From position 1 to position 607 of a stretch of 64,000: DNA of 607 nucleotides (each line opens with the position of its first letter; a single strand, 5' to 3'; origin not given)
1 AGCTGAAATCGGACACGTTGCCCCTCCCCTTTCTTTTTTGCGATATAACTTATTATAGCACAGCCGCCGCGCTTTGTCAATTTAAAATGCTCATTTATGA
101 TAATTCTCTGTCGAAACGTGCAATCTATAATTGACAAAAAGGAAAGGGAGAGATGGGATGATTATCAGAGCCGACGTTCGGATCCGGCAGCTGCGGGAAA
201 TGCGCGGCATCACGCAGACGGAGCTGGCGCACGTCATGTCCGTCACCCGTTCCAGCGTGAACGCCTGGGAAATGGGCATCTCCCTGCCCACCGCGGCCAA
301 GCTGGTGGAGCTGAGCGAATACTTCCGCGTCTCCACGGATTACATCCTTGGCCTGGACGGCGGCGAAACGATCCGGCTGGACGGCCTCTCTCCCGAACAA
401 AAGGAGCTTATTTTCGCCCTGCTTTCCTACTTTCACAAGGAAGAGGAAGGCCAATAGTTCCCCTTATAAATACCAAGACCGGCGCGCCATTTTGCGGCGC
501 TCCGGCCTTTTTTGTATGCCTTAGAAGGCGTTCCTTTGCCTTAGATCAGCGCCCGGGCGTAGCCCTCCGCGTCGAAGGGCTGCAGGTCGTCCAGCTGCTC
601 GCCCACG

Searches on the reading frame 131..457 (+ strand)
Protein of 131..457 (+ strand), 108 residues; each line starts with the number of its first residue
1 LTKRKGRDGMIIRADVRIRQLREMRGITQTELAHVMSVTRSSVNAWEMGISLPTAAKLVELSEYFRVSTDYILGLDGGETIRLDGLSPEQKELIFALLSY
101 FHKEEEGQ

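Call 48: search_protein_families(library=pfam, proteins=[window:131-457:+], max_evalue=0.01)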
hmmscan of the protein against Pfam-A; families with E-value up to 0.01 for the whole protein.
window:131-457:+ (108 aa): 3 families
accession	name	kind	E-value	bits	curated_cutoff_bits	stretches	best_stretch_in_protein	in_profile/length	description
PF01381.28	HTH_3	-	1.5e-15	57.4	23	1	18-72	1-55/55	Helix-turn-helix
PF12844.13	HTH_19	-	9.4e-10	38.7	30.2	1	17-73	3-59/64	Helix-turn-helix domain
PF13560.12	HTH_31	-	6.5e-08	33.2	27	1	17-69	5-58/64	Helix-turn-helix domain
